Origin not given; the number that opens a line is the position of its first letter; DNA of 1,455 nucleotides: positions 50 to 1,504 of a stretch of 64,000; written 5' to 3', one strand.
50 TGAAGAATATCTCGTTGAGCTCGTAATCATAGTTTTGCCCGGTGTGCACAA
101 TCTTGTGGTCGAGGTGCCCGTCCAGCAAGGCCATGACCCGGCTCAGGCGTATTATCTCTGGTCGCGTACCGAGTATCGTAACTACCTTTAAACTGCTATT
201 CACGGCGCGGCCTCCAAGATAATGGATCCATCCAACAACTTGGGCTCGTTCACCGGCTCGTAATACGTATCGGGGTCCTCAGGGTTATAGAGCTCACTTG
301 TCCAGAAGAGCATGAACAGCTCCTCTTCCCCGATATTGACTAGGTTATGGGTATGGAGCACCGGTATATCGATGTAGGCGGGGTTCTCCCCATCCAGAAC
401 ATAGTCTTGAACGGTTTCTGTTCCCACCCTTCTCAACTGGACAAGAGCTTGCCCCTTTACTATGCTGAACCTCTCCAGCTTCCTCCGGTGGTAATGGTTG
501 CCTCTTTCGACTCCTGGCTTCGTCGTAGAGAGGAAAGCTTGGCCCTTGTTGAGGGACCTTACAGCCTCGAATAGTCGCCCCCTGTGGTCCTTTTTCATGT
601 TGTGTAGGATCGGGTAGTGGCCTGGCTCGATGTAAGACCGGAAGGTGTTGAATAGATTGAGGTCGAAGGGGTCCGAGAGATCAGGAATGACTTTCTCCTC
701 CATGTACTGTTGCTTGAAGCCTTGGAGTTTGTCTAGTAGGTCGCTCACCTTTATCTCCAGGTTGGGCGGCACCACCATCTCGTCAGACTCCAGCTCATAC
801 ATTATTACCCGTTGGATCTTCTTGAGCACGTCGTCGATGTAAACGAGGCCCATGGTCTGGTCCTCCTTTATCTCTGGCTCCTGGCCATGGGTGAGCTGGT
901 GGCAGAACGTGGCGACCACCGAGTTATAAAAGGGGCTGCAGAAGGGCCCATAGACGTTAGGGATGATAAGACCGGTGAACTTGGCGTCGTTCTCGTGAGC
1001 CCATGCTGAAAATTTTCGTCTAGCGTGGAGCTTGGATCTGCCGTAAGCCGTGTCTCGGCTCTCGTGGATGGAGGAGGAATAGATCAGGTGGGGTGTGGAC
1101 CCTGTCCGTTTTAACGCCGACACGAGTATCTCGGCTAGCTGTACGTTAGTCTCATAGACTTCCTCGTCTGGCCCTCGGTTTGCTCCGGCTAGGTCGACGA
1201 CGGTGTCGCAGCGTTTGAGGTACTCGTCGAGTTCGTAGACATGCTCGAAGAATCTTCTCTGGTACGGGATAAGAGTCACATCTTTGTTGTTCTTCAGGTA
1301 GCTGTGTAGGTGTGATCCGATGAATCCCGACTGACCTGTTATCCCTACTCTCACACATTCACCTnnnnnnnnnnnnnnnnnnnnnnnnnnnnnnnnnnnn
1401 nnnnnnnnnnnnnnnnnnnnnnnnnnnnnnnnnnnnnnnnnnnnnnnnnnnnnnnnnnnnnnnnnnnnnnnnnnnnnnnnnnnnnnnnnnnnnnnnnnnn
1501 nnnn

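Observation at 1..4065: Complete CapE/CapF/CapG (FnlABC)-type UDP-L-FucNAc module plus a WbuX amidotransferase in an archaeon: a candidate acetamidino-sugar (L-FucNAm-like) pathway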

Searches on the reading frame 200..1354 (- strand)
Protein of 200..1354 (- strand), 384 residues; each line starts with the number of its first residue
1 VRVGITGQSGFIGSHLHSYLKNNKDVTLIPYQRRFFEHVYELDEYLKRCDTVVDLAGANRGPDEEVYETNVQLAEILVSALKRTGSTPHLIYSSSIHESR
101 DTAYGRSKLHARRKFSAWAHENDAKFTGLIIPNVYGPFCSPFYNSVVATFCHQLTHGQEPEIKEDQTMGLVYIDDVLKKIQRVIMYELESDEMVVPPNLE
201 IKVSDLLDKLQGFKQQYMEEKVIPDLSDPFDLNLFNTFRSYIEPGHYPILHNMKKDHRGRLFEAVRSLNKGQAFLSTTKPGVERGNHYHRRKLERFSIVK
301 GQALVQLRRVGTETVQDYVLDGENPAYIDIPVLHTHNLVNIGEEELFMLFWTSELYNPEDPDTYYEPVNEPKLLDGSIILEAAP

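Call 6: search_protein_families(library=ncbifam, proteins=[window:200-1354:-], max_evalue=0.001)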
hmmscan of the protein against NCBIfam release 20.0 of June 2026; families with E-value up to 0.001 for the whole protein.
window:200-1354:- (384 aa): 3 families
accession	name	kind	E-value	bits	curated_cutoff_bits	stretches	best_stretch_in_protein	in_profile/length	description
NF047837.1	UDPAcbARedWbcJ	equivalog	1.3e-70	238.2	500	1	1-369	1-369/372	UDP-2-acetamido-2,6-beta-L-arabino-hexul-4-ose reductase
TIGR02197.1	heptose_epim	equivalog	0.0005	19.3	274.6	0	102-182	136-228/316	ADP-glyceromanno-heptose 6-epimerase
TIGR01777.1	yfcH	hypoth_equivalog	0.00096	18.8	207.35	0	4-95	2-111/292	TIGR01777 family oxidoreductase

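Call 7: search_protein_families(library=pfam, proteins=[window:200-1354:-], max_evalue=0.001)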
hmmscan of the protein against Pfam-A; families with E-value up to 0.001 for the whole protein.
window:200-1354:- (384 aa): 4 families
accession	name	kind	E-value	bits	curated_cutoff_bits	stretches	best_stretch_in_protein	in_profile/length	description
PF14667.12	Polysacc_synt_C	-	1.5e-42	144.7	28.7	1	255-364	2-111/111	Polysaccharide biosynthesis C-terminal domain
PF01370.27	Epimerase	-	2.1e-19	70.3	20.9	1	5-184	3-225/240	NAD dependent epimerase/dehydratase family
PF16363.11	GDP_Man_Dehyd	-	4e-05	23.7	27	0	102-208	151-260/332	GDP-mannose 4,6 dehydratase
PF06560.17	GPI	-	0.00056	19.7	20.7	0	287-353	72-145/182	Glucose-6-phosphate isomerase (GPI)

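Call 8: find_encoding_contigs(protein=window:200-1354:-, flank=10000, max_places=6)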
Protein window:200-1354:- (384 aa): no gene with exactly this product is on record in the collection.

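Call 16: search_solved_structures(query=window:200-1354:-, max_evalue=0.00001, show_alignments=2)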
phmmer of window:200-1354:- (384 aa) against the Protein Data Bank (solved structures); distinct sequences matched with E-value up to 0.00001: 2.
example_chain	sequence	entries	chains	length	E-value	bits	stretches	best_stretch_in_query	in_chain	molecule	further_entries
2zkl_A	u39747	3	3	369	1.2e-65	225.5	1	1-365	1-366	Capsular polysaccharide synthesis enzyme Cap5F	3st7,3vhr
4yrd_A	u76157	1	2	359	5.1e-60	206.9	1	1-365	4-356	Capsular polysaccharide synthesis enzyme Cap5F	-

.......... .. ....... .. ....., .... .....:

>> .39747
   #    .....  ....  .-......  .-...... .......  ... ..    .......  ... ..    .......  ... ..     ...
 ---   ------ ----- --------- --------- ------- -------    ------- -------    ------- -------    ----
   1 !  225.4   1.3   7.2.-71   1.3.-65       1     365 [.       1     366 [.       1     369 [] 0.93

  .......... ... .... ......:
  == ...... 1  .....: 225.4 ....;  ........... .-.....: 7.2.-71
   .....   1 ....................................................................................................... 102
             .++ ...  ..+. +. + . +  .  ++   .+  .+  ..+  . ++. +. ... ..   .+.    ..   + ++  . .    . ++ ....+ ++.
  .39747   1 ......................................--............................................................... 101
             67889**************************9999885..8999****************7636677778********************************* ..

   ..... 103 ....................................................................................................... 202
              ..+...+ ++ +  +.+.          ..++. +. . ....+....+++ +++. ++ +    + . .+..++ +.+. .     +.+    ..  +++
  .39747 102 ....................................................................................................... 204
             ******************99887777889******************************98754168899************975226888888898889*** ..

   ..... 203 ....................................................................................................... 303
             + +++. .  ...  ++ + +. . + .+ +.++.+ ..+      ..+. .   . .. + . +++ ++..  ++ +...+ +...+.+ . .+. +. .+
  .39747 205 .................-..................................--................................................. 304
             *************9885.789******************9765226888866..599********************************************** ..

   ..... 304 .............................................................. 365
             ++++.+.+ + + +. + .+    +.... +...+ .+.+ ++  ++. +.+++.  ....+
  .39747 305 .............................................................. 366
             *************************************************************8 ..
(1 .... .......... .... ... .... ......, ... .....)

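Call 61: find_homologous_proteins(query=window:200-1354:-, max_evalue=1e-20)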
Query window:200-1354:- (384 aa): 6503 proteins with E <= 1e-20 among 8000 candidates; the best 120 are listed.
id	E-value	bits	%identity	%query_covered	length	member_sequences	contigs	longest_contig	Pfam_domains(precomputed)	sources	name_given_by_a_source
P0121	8.3e-230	781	88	100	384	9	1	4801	PF16363.12,PF06560.17,PF14667.13,PF01370.28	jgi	-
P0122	2.1e-223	760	84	100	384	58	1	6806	PF14667.13,PF01370.28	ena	-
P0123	2.0e-221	753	84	99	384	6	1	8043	PF14667.13,PF01370.28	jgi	jgi:UDP-2-acetamido-2,6-beta-L-arabino-hexul-4-ose reductase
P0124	1.8e-218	743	83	100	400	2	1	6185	PF14667.13,PF01370.28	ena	-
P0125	4.0e-217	739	82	100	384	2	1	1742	PF14667.13,PF01370.28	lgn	-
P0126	1.1e-214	731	81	100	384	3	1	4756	PF14667.13,PF01370.28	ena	-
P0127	7.2e-214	728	81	100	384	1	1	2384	PF14667.13,PF01370.28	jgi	jgi:UDP-2-acetamido-2,6-beta-L-arabino-hexul-4-ose reductase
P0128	1.7e-213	727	80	100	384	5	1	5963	PF14667.13,PF01370.28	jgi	jgi:UDP-2-acetamido-2,6-beta-L-arabino-hexul-4-ose reductase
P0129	6.8e-213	725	80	100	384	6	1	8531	PF14667.13,PF01370.28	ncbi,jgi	-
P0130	1.4e-165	569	64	96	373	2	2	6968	PF16363.12,PF14667.13,PF01370.28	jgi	-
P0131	6.8e-164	564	64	96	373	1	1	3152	PF16363.12,PF14667.13,PF01370.28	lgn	-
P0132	6.9e-164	564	64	96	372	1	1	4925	PF16363.12,PF14667.13,PF01370.28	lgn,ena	-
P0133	9.4e-164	563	64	96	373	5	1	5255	PF16363.12,PF14667.13,PF01370.28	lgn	-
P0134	4.8e-163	561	64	96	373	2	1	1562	PF14667.13,PF01370.28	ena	-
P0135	3.2e-160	552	63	96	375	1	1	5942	PF16363.12,PF14667.13,PF01370.28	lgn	-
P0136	1.2e-159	550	64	96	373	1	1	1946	PF14667.13,PF01370.28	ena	-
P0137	1.9e-159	549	63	96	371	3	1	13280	PF16363.12,PF14667.13,PF01370.28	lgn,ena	-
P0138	1.2e-157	543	62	96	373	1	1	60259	PF14667.13,PF01370.28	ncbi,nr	ncbi:MAG: NAD-dependent epimerase/dehydratase family protein [Candidatus Bathyarchaeota archaeon]|nr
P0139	1.1e-156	540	64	96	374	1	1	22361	PF16363.12,PF14667.13,PF01370.28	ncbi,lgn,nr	ncbi:NAD-dependent epimerase/dehydratase family protein [Candidatus Bathyarchaeota archaeon]|nr:NAD-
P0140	6.0e-155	534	59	96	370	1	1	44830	PF16363.12,PF14667.13,PF01370.28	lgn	-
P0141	5.5e-154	531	60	96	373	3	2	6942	PF14667.13,PF01370.28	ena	-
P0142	3.2e-153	529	61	96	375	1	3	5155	PF16363.12,PF06560.17,PF14667.13,PF01370.28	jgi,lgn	-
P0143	8.8e-153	527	91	65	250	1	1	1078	PF01370.28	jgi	jgi:UDP-2-acetamido-2,6-beta-L-arabino-hexul-4-ose reductase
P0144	1.1e-136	474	63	84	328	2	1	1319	PF14667.13,PF01370.28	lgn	-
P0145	2.7e-136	473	53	96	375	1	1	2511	PF14667.13,PF01370.28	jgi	jgi:UDP-2-acetamido-2,6-beta-L-arabino-hexul-4-ose reductase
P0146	4.2e-136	472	64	81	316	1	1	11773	PF14667.13,PF01370.28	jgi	-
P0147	3.3e-131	456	52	96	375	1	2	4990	PF16363.12,PF01073.26,PF14667.13,PF01370.28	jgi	jgi:UDP-2-acetamido-2,6-beta-L-arabino-hexul-4-ose reductase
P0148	2.9e-130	453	63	81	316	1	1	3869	PF14667.13,PF01370.28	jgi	-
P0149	3.6e-129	449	51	96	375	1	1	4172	PF16363.12,PF14667.13,PF01370.28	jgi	jgi:UDP-2-acetamido-2,6-beta-L-arabino-hexul-4-ose reductase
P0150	2.3e-128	447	50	96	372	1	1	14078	PF14667.13,PF01370.28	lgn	-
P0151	2.3e-128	447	51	96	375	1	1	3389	PF07993.19,PF14667.13,PF01370.28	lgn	-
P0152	4.0e-128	446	51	96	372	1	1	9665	PF14667.13,PF01370.28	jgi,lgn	jgi:UDP-2-acetamido-2,6-beta-L-arabino-hexul-4-ose reductase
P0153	9.6e-128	445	51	96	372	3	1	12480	PF16363.12,PF14667.13,PF01370.28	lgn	-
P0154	1.0e-126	441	50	96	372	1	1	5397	PF14667.13,PF01370.28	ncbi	-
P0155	2.6e-126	440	49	96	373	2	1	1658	PF02719.22,PF14667.13,PF01370.28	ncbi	-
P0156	2.8e-126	440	50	96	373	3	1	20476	PF04321.24,PF16363.12,PF14667.13,PF01370.28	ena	-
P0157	6.2e-126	439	49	96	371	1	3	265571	PF16363.12,PF14667.13,PF01370.28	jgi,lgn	-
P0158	1.0e-125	438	50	96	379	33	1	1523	PF16363.12,PF07993.19,PF14667.13,PF01370.28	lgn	-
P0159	5.5e-125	436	53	96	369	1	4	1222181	PF14667.13,PF01370.28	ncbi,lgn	-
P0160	1.4e-124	434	51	96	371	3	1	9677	PF01073.26,PF14667.13,PF01370.28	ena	-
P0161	2.0e-124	434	51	96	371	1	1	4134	PF01073.26,PF14667.13,PF01370.28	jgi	jgi:UDP-2-acetamido-2,6-beta-L-arabino-hexul-4-ose reductase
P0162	3.1e-124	433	50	96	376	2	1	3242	PF14667.13,PF01370.28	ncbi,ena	-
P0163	3.1e-124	433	49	96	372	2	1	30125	PF16363.12,PF14667.13,PF01370.28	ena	-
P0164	3.8e-124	433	51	96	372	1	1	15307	PF16363.12,PF14667.13,PF01370.28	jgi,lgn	jgi:UDP-2-acetamido-2,6-beta-L-arabino-hexul-4-ose reductase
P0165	8.3e-124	432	49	96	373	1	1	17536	PF16363.12,PF14667.13,PF01370.28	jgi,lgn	jgi:UDP-2-acetamido-2,6-beta-L-arabino-hexul-4-ose reductase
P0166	9.2e-124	432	52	96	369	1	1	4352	PF16363.12,PF14667.13,PF01370.28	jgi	jgi:UDP-2-acetamido-2,6-beta-L-arabino-hexul-4-ose reductase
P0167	1.1e-123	431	49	96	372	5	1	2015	PF04321.24,PF14667.13,PF01370.28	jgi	-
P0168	2.7e-123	430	62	77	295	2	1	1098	PF14667.13,PF01370.28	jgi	-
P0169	3.6e-123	430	49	96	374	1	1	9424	PF04321.24,PF01073.26,PF14667.13,PF01370.28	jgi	-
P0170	4.3e-123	429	50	96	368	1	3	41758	PF16363.12,PF07993.19,PF14667.13,PF01370.28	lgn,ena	-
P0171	6.4e-123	429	53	96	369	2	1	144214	PF14667.13,PF01370.28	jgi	jgi:UDP-2-acetamido-2,6-beta-L-arabino-hexul-4-ose reductase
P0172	7.8e-123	429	49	96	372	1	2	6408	PF04321.24,PF16363.12,PF14667.13,PF01370.28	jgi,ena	-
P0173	1.4e-122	428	50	96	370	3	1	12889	PF16363.12,PF14667.13,PF01370.28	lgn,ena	-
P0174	1.4e-122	428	50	96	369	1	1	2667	PF16363.12,PF14667.13,PF01370.28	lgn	-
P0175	2.2e-122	427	49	96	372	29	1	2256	PF14667.13,PF01370.28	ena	-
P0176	2.3e-122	427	50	96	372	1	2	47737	PF14667.13,PF01370.28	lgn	-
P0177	2.6e-122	427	49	96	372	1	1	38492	PF16363.12,PF07993.19,PF14667.13,PF01370.28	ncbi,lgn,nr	ncbi:MAG: NAD-dependent epimerase/dehydratase family protein [Candidatus Atribacteria bacterium]|nr:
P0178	3.4e-122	426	49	96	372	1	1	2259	PF16363.12,PF14667.13,PF01370.28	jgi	jgi:UDP-2-acetamido-2,6-beta-L-arabino-hexul-4-ose reductase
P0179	4.8e-122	426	49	96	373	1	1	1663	PF14667.13,PF01370.28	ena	-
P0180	5.1e-122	426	50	95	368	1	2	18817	PF16363.12,PF14667.13,PF01370.28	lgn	-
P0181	6.1e-122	426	49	96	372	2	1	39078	PF14667.13,PF01370.28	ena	-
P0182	8.5e-122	425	48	96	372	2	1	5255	PF16363.12,PF14667.13,PF01370.28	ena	-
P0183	9.0e-122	425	49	96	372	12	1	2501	PF14667.13,PF01370.28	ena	-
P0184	9.5e-122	425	48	96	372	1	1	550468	PF04321.24,PF16363.12,PF14667.13,PF01370.28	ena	-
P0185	1.3e-121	425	49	96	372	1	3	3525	PF16363.12,PF14667.13,PF01370.28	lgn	-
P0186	2.6e-121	424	48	96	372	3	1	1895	PF04321.24,PF16363.12,PF14667.13,PF01370.28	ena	-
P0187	2.9e-121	423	50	96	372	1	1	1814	PF14667.13,PF01370.28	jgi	jgi:UDP-2-acetamido-2,6-beta-L-arabino-hexul-4-ose reductase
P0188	4.4e-121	423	49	96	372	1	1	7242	PF16363.12,PF14667.13,PF01370.28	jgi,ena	-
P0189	5.1e-121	423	49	96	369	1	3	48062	PF04321.24,PF14667.13,PF01370.28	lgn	-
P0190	5.1e-121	423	51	95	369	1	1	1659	PF16363.12,PF14667.13,PF01370.28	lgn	-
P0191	5.5e-121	422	50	96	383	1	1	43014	PF16363.12,PF07993.19,PF14667.13,PF01370.28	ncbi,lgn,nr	ncbi:MAG: NAD-dependent epimerase/dehydratase family protein [Ignavibacteriales bacterium]|nr:NAD-de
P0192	5.9e-121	422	48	96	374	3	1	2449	PF04321.24,PF16363.12,PF01073.26,PF14667.13,PF01370.28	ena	-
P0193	6.2e-121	422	49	96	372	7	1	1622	PF16363.12,PF14667.13,PF01370.28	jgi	-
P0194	6.9e-121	422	49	96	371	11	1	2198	PF16363.12,PF14667.13,PF01370.28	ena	-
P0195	7.0e-121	422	49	96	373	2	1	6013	PF14667.13,PF01370.28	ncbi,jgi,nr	ncbi:MAG TPA: SDR family oxidoreductase [Candidatus Marinimicrobia bacterium]|nr:SDR family oxidored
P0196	7.5e-121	422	50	96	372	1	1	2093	PF14667.13,PF01370.28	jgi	jgi:UDP-2-acetamido-2,6-beta-L-arabino-hexul-4-ose reductase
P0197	8.3e-121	422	48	96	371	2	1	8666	PF04321.24,PF16363.12,PF02719.22,PF01073.26,PF14667.13,PF01370.28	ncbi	-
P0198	8.3e-121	422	49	96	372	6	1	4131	PF14667.13,PF01370.28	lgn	-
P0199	8.4e-121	422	51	96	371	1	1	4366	PF14667.13,PF01370.28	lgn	-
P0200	9.3e-121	422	49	96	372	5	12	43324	PF14667.13,PF01370.28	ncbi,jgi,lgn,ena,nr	ncbi:MAG TPA: NAD-dependent epimerase/dehydratase family protein [Bacteroidales bacterium]|nr:NAD-de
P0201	9.6e-121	422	48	96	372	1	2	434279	PF16363.12,PF14667.13,PF01370.28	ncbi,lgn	-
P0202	1.2e-120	421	47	96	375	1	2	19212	PF04321.24,PF16363.12,PF14667.13,PF01370.28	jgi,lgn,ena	-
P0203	1.3e-120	421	49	96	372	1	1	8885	PF16363.12,PF14667.13,PF01370.28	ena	-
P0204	1.6e-120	421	47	96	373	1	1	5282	PF16363.12,PF07993.19,PF14667.13,PF01370.28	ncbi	-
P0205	1.6e-120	421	48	96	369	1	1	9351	PF16363.12,PF14667.13,PF01370.28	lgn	-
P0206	1.8e-120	421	50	96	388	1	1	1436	PF02719.22,PF01073.26,PF14667.13,PF01370.28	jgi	jgi:UDP-2-acetamido-2,6-beta-L-arabino-hexul-4-ose reductase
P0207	1.8e-120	421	49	96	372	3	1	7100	PF16363.12,PF14667.13,PF01370.28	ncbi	-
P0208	1.9e-120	421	49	96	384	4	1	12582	PF14667.13,PF01370.28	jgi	-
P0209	2.0e-120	421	49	96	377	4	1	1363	PF16363.12,PF14667.13,PF01370.28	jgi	jgi:UDP-2-acetamido-2,6-beta-L-arabino-hexul-4-ose reductase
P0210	2.0e-120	421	48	97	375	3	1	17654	PF04321.24,PF16363.12,PF01073.26,PF14667.13,PF01370.28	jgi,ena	-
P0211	2.1e-120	421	49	96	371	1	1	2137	PF16363.12,PF14667.13,PF01370.28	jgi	jgi:UDP-2-acetamido-2,6-beta-L-arabino-hexul-4-ose reductase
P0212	2.1e-120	421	50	95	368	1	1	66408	PF04321.24,PF16363.12,PF02719.22,PF07993.19,PF14667.13,PF01370.28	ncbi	-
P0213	2.2e-120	420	50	96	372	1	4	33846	PF16363.12,PF14667.13,PF01370.28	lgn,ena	-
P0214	2.5e-120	420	49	96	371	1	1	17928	PF16363.12,PF14667.13,PF01370.28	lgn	-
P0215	3.5e-120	420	49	96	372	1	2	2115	PF16363.12,PF14667.13,PF01370.28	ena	-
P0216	4.2e-120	420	50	96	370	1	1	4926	PF01073.26,PF07993.19,PF14667.13,PF01370.28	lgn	-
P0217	4.3e-120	420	48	96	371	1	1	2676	PF04321.24,PF16363.12,PF01073.26,PF14667.13,PF01370.28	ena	-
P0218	4.4e-120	420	50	96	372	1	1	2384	PF16363.12,PF14667.13,PF01370.28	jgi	jgi:UDP-2-acetamido-2,6-beta-L-arabino-hexul-4-ose reductase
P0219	5.0e-120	419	50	96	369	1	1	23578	PF16363.12,PF14667.13,PF01370.28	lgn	-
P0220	5.3e-120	419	51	96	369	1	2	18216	PF07993.19,PF14667.13,PF01370.28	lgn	-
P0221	5.4e-120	419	49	96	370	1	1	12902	PF16363.12,PF14667.13,PF01370.28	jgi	jgi:UDP-2-acetamido-2,6-beta-L-arabino-hexul-4-ose reductase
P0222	7.2e-120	419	47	96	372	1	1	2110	PF16363.12,PF07993.19,PF14667.13,PF01370.28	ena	-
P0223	7.6e-120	419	49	96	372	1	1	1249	PF14667.13,PF01370.28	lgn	-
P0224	8.3e-120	419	49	96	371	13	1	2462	PF14667.13,PF01370.28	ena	-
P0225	9.4e-120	418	49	96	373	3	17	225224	PF07993.19,PF14667.13,PF01370.28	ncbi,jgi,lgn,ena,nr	ncbi:MAG TPA: SDR family oxidoreductase [Bacteroidetes bacterium]|nr:SDR family oxidoreductase [Bact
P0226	9.6e-120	418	50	96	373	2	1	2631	PF14667.13,PF01370.28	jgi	-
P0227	1.0e-119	418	47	96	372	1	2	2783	PF16363.12,PF07993.19,PF14667.13,PF01370.28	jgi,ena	-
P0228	1.1e-119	418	49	96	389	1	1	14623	PF04321.24,PF14667.13,PF01370.28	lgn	-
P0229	1.1e-119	418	48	98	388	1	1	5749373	PF16363.12,PF14667.13,PF01370.28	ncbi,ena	-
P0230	1.1e-119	418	50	95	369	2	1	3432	PF06560.17,PF14667.13,PF01370.28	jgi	jgi:UDP-2-acetamido-2,6-beta-L-arabino-hexul-4-ose reductase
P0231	1.4e-119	418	49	96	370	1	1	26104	PF04321.24,PF16363.12,PF14667.13,PF01370.28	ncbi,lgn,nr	ncbi:epimerase [Bacteroidia bacterium]|nr:epimerase [Bacteroidia bacterium]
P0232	1.7e-119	418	48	96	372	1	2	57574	PF14667.13,PF01370.28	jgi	jgi:UDP-2-acetamido-2,6-beta-L-arabino-hexul-4-ose reductase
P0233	1.8e-119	418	51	95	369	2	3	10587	PF16363.12,PF14667.13,PF01370.28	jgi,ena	-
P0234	1.9e-119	417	47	96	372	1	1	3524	PF16363.12,PF07993.19,PF14667.13,PF01370.28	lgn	-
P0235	2.0e-119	417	49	96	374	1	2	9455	PF14667.13,PF01370.28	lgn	-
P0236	2.2e-119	417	48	96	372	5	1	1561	PF16363.12,PF14667.13,PF01370.28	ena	-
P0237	2.3e-119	417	50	96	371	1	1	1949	PF04321.24,PF16363.12,PF02719.22,PF14667.13,PF01370.28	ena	-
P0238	2.5e-119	417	50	96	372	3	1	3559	PF16363.12,PF02719.22,PF07993.19,PF14667.13,PF01370.28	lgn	-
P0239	2.8e-119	417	48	95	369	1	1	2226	PF14667.13,PF01370.28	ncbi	-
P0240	2.8e-119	417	49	96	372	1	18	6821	PF14667.13,PF01370.28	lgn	-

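Call 62: find_encoding_contigs(protein=P0123, flank=10000, max_places=2)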
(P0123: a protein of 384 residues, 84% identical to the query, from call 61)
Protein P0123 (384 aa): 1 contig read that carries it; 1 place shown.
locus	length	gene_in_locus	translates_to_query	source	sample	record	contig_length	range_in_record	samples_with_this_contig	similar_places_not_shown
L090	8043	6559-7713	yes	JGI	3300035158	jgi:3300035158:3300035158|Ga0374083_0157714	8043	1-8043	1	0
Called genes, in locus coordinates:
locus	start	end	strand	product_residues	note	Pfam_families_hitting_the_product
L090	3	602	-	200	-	?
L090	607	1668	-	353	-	PF20706:GT4-conflict, PF00534:Glycos_transf_1, PF13692:Glyco_trans_1_4, PF13524:Glyco_trans_1_2 (weak)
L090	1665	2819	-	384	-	PF13439:Glyco_transf_4, PF13477:Glyco_trans_4_2, PF13579:Glyco_trans_4_4, PF00534:Glycos_transf_1, PF13692:Glyco_trans_1_4, PF13524:Glyco_trans_1_2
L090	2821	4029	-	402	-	PF13439:Glyco_transf_4, PF13579:Glyco_trans_4_4, PF00534:Glycos_transf_1, PF13692:Glyco_trans_1_4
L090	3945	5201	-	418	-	-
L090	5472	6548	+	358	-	PF05368:NmrA, PF01073:3Beta_HSD, PF01370:Epimerase, PF02719:Polysacc_synt_2, PF04321:RmlD_sub_bind, PF07993:NAD_binding_4, PF13460:NAD_binding_10, PF16363:GDP_Man_Dehyd, +2 more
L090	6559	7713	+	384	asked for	PF01370:Epimerase, PF14667:Polysacc_synt_C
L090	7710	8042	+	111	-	?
